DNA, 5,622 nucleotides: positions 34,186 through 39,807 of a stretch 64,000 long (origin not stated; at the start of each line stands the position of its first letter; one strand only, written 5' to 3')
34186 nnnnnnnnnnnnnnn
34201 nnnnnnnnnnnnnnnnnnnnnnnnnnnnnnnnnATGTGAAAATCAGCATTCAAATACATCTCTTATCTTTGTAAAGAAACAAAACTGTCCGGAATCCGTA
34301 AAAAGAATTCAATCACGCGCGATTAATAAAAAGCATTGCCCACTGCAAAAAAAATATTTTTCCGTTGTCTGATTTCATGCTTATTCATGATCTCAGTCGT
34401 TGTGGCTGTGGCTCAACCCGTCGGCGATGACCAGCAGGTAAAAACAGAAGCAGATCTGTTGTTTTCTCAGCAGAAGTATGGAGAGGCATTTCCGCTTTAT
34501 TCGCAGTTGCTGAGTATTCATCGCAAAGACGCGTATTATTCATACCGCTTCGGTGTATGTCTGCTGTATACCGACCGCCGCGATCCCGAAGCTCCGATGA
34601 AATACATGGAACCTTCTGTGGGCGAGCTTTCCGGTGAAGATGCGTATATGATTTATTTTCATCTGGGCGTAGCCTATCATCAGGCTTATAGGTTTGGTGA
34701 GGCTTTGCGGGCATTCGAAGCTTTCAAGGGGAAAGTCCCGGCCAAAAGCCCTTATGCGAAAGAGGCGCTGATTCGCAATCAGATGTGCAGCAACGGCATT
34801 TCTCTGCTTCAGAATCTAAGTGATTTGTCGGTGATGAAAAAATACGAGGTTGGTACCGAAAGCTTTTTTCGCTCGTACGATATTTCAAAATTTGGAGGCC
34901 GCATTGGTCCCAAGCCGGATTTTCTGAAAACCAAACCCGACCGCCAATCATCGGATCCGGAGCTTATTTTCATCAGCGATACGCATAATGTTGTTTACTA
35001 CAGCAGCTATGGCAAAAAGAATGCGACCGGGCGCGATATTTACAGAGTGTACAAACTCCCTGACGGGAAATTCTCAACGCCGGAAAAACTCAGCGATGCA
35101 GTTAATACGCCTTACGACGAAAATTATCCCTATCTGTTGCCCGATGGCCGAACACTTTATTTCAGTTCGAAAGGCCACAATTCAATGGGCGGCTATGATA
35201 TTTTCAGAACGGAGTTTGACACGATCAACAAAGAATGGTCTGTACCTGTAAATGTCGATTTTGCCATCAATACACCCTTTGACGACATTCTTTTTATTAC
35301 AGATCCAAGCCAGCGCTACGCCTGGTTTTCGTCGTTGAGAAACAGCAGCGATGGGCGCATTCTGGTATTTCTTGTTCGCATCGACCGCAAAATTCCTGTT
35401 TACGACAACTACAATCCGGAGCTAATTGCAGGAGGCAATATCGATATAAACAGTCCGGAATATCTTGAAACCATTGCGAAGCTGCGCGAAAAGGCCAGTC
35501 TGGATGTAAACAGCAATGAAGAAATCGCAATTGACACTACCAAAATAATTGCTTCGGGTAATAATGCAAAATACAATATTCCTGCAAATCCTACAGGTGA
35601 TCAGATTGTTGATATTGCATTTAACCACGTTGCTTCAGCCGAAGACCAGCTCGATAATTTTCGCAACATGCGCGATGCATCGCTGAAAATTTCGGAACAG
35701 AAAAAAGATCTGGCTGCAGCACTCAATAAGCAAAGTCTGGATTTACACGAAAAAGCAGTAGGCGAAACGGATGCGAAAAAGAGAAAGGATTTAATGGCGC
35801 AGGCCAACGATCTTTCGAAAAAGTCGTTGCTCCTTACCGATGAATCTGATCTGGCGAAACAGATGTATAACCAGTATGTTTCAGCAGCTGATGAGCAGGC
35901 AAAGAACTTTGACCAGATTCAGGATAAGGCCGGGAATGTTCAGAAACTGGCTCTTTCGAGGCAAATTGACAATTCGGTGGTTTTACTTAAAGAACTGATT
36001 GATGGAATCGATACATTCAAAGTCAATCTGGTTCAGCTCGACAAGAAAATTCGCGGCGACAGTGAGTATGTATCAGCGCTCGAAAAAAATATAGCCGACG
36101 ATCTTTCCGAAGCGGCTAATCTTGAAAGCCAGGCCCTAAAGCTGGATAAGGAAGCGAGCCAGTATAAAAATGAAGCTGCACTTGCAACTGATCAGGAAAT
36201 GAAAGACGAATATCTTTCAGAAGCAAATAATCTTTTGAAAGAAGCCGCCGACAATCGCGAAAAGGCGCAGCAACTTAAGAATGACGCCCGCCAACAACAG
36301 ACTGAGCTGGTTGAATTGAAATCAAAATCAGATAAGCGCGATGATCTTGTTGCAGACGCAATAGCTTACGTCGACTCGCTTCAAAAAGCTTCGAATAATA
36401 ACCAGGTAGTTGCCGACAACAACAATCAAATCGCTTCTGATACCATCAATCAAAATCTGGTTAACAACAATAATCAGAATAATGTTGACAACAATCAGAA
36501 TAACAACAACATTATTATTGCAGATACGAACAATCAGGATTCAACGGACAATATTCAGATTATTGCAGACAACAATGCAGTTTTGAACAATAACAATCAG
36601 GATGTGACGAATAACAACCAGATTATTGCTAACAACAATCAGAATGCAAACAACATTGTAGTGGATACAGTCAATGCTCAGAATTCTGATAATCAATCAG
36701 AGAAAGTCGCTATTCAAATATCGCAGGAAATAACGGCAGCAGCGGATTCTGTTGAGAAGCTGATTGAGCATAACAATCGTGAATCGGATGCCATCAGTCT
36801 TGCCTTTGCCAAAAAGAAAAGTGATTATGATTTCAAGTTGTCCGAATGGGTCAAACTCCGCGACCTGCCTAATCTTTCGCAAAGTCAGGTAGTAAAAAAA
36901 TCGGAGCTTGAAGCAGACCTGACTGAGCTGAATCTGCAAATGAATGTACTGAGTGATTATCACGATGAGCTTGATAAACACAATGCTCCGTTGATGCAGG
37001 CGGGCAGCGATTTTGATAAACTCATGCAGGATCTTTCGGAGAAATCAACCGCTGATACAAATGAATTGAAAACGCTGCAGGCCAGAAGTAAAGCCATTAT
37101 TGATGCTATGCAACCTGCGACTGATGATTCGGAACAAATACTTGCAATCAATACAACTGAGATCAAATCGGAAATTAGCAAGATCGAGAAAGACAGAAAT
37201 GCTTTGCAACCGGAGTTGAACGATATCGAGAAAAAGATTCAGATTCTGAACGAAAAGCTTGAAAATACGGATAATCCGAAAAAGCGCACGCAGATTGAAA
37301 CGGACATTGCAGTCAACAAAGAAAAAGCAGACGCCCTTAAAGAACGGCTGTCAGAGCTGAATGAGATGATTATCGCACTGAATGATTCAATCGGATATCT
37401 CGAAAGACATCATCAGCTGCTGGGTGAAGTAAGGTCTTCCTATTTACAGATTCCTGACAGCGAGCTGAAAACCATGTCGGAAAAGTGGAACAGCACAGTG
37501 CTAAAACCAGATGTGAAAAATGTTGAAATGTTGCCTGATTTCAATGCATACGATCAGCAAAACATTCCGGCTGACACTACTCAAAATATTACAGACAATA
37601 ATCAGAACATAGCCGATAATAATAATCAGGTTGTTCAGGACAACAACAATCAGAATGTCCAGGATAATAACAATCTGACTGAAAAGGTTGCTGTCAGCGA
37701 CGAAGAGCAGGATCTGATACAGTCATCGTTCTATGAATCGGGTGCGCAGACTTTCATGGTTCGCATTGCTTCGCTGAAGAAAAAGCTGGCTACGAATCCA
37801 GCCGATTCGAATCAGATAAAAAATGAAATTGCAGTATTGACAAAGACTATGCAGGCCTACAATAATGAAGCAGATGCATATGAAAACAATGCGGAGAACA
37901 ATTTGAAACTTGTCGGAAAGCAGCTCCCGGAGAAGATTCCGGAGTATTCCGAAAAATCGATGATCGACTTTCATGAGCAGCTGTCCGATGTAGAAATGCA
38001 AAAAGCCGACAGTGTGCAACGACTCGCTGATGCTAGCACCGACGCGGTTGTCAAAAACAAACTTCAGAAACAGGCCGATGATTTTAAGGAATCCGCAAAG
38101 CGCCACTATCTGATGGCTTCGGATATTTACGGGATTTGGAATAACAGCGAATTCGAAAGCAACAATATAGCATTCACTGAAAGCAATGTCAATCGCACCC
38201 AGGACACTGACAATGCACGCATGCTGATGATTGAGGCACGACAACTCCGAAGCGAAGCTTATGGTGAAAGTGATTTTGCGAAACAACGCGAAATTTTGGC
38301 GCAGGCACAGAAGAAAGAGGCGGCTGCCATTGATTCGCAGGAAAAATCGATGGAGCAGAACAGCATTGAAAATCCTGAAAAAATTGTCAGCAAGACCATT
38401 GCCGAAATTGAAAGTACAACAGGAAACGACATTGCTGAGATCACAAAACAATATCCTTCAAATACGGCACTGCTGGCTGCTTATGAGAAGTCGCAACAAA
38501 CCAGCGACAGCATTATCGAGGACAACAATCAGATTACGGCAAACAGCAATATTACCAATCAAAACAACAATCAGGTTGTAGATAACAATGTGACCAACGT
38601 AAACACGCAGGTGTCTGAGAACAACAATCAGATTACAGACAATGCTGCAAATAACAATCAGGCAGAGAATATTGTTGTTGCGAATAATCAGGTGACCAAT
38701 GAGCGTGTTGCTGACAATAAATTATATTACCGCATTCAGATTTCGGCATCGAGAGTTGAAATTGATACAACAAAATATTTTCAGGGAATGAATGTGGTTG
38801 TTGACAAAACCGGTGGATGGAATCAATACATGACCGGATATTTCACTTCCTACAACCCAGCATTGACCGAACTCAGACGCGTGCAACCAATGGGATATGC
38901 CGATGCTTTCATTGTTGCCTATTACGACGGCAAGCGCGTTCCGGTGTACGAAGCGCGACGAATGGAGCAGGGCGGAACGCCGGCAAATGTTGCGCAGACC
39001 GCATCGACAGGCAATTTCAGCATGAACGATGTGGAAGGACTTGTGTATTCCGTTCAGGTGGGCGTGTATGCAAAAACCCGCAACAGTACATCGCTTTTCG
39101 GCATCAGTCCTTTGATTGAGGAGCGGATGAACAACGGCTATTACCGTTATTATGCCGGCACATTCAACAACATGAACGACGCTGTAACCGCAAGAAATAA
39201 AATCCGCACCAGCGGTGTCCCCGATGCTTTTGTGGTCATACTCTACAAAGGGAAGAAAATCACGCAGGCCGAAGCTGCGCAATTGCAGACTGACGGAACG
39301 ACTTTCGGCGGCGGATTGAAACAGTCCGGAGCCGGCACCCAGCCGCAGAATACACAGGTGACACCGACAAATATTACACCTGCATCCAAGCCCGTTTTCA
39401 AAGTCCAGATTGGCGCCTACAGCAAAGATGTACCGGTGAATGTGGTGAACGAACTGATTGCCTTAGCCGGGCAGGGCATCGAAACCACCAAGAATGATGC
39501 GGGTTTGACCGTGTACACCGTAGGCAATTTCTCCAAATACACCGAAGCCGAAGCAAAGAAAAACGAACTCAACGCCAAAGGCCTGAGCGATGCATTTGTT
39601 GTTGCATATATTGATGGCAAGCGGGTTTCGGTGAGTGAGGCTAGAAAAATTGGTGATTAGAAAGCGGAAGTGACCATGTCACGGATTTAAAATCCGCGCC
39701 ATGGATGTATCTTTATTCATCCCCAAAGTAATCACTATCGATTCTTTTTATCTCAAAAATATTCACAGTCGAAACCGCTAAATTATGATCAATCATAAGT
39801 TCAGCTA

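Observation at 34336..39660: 1,774-aa envelope protein combining TPR/PD40 N-terminus, ~1,000-aa coiled coil with slippage-prone N/Q tracts, and triple SPOR C-terminus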

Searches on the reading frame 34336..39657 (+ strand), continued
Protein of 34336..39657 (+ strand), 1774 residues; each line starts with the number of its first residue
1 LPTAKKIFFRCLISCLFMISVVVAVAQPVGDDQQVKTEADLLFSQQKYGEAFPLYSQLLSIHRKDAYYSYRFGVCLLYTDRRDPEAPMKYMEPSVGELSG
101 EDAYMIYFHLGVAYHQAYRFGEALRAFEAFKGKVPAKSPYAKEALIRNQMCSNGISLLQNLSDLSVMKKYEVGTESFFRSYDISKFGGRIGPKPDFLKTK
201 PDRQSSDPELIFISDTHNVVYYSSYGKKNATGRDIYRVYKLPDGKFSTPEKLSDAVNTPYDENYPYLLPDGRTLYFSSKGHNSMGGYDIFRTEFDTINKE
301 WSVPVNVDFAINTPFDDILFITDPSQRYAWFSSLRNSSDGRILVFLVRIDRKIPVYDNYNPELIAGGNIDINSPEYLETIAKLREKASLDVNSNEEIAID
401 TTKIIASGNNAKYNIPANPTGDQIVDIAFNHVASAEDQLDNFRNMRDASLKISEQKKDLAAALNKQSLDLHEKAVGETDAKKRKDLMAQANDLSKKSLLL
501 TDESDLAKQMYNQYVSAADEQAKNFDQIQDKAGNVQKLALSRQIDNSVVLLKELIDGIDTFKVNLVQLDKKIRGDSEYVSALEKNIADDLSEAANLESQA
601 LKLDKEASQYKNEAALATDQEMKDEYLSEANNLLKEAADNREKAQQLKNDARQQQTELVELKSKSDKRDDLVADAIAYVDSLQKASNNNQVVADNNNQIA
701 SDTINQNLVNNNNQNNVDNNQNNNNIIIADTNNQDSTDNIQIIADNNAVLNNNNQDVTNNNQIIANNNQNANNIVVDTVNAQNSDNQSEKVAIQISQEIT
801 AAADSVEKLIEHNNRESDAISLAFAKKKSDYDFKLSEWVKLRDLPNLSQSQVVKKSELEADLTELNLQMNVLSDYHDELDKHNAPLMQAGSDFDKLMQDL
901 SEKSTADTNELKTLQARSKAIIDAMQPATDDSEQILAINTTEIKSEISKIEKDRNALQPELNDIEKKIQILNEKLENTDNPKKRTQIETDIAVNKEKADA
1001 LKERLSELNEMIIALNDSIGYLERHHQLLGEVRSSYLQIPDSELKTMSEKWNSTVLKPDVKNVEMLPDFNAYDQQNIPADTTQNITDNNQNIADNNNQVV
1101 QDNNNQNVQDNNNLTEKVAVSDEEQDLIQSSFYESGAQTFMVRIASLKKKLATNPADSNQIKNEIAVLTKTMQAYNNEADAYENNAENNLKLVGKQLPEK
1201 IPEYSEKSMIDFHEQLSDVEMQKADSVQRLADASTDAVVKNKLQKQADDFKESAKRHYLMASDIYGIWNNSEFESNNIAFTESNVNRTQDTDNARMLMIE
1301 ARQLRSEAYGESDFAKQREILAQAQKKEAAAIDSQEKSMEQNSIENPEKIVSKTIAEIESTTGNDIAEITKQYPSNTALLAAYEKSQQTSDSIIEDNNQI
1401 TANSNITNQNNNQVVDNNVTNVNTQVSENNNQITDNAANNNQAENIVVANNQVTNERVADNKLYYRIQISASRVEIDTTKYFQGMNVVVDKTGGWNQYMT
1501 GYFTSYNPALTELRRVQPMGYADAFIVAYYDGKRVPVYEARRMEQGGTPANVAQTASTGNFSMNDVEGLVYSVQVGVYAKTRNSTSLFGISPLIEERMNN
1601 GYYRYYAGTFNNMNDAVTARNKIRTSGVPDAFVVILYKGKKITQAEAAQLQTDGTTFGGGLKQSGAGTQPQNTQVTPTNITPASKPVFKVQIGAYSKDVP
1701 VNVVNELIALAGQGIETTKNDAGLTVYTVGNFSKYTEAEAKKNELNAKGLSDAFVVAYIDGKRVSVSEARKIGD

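Call 59: list_cluster_members(proteins=[P0060, P0065, P0116, P0129, P0142, P0156, P0195, P0101, P0080, P0118])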
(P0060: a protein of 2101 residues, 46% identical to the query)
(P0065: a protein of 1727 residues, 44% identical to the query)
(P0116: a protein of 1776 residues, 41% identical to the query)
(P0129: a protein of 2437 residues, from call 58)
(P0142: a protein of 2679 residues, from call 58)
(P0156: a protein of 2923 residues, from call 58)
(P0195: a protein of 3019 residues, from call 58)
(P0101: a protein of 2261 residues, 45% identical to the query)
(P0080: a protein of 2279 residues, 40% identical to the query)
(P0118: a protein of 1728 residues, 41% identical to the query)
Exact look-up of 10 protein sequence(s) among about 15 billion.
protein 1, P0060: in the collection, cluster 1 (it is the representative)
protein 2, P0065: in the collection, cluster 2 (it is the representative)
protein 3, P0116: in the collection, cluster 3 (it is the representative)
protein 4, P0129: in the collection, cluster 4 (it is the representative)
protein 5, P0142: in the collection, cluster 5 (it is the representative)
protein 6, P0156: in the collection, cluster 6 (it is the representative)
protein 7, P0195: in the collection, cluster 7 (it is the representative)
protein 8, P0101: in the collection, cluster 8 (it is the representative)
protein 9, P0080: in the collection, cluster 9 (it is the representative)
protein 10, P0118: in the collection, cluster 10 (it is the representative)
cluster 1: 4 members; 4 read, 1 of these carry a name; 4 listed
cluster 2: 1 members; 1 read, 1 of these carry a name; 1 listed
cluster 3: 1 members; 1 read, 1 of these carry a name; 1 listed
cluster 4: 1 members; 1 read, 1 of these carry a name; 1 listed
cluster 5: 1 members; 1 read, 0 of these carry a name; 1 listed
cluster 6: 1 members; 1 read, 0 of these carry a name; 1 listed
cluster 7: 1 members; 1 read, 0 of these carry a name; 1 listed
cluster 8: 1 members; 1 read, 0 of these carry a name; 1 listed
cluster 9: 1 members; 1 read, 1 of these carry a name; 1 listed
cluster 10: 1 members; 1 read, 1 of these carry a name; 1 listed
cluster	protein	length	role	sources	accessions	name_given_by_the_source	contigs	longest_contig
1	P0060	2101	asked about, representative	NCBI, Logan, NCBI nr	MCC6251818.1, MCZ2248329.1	MAG: PD40 domain-containing protein [Bacteroidia bacterium] | PD40 domain-containing protein [Bacteroidia bacterium]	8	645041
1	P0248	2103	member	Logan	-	-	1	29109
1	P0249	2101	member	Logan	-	-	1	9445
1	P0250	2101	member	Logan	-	-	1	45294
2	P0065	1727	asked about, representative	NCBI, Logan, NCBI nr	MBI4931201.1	MAG: PD40 domain-containing protein [Bacteroidetes bacterium] | PD40 domain-containing protein [Bacteroidota bacterium]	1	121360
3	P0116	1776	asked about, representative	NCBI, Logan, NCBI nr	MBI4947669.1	MAG: PD40 domain-containing protein [Bacteroidetes bacterium] | PD40 domain-containing protein [Bacteroidota bacterium]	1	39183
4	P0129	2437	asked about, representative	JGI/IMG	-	hypothetical protein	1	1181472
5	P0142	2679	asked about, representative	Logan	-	-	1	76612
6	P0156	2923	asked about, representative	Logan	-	-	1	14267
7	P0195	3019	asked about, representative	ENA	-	-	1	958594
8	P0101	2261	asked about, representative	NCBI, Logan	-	-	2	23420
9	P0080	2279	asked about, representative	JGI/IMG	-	epidermal growth factor receptor substrate 15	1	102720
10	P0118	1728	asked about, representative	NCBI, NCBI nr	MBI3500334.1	MAG: PD40 domain-containing protein [Bacteroidetes bacterium] | PD40 domain-containing protein [Bacteroidota bacterium]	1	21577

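Call 75: search_protein_families(library=pfam, proteins=[P0116], max_evalue=0.0001)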
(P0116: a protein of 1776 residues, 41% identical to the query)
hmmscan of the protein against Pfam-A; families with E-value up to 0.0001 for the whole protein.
P0116 (1776 aa): 3 families
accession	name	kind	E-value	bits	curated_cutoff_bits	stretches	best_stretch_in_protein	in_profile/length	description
PF07676.18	PD40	-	1.4e-10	41.3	20.9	1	255-291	3-37/38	WD40-like Beta Propeller Repeat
PF05036.18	SPOR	-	1.7e-10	41.5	21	0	1565-1629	4-75/76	SPOR domain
PF13620.12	CarboxypepD_reg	-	2.9e-05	24.8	32.3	1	360-429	2-70/82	Carboxypeptidase regulatory-like domain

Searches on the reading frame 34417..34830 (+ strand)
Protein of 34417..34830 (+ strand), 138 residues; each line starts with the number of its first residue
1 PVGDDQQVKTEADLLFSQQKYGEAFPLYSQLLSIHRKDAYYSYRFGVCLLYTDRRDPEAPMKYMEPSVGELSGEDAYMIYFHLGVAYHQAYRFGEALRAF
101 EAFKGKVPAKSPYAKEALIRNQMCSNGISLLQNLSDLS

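Call 39: search_protein_families(library=pfam, proteins=[window:34417-34830:+], max_evalue=1)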
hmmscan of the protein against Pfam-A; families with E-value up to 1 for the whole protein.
window:34417-34830:+ (138 aa): 8 families
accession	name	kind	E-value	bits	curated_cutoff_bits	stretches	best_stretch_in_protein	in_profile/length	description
PF07719.23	TPR_2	-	4.6e-05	23.7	27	1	79-101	3-25/34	Tetratricopeptide repeat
PF13432.12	TPR_16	-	7.7e-05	23.5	32.7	2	74-107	28-61/65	Tetratricopeptide repeat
PF13374.12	TPR_10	-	0.00042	20.7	27.5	0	82-101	7-26/42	Tetratricopeptide repeat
PF13414.12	TPR_11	-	0.0012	18.9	26.8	1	13-46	2-35/42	TPR repeat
PF13424.12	TPR_12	-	0.0027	18.3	30.1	1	12-37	10-35/77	Tetratricopeptide repeat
PF13428.12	TPR_14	-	0.003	18.5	23.5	0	12-41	8-37/44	Tetratricopeptide repeat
PF14559.12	TPR_19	-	0.028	15.2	25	1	15-54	1-40/68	Tetratricopeptide repeat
PF00515.34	TPR_1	-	0.035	14.4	27.8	0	79-101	3-25/34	Tetratricopeptide repeat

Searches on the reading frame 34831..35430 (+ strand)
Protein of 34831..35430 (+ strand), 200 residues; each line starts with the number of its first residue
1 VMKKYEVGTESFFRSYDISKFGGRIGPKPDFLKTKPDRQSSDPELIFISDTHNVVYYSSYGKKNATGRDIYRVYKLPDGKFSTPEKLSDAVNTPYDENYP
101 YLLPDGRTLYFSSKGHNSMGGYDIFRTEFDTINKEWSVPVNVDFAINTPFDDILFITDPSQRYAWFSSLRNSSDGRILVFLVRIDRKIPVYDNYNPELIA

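Call 39: search_protein_families(library=pfam, proteins=[window:34831-35430:+], max_evalue=1)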
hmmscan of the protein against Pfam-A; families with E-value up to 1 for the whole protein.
window:34831-35430:+ (200 aa): 2 families
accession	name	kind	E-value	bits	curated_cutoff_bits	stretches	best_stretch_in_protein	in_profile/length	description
PF07676.18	PD40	-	2.1e-09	37.6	20.9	1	89-126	3-38/38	WD40-like Beta Propeller Repeat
PF10282.15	Lactonase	-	0.27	10.8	21.7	0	103-124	252-273/344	Lactonase, 7-bladed beta-propeller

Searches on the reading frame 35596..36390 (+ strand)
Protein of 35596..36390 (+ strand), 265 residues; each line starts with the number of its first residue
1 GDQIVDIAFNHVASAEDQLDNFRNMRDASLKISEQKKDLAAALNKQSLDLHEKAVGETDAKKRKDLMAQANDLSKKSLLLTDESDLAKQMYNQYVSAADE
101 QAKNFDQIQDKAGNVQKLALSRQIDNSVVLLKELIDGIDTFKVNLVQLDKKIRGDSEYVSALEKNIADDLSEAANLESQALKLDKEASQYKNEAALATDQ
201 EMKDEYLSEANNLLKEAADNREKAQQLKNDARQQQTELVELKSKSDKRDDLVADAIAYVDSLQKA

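Call 39: search_protein_families(library=pfam, proteins=[window:35596-36390:+], max_evalue=1)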
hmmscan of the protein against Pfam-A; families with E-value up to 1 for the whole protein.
window:35596-36390:+ (265 aa): 0 families

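Call 58: search_protein_representatives(alignment_id=A3)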
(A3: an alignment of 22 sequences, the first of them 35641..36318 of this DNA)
Query: 22 sequences, 223 profile positions. Proteins with E-value up to 0.001 (for the whole library): 267; up to 1e-10: 156; up to 1e-30: 31. The best 150 are listed.
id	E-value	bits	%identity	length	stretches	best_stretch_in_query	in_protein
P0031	5.3e-152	520.0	-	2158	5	2-223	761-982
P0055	5.9e-143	490.4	-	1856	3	3-223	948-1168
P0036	1.4e-138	476.1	-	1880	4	6-223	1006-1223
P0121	1.5e-104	364.7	-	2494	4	1-223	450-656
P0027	9.3e-92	322.9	-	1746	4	1-223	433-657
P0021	7.3e-62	225.2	-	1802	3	1-221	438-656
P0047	6.1e-56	205.8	-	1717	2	1-220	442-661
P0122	1.6e-52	194.6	-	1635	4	3-223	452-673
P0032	2.5e-51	190.7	-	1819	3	2-222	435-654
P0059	1.9e-49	184.6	-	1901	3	2-217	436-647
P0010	2.7e-48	180.8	-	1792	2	2-222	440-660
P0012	3.1e-45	170.8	-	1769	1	1-216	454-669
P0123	3.5e-44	167.4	-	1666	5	3-214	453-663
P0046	1.7e-41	158.5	-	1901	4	2-222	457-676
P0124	7.6e-41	156.4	-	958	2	4-223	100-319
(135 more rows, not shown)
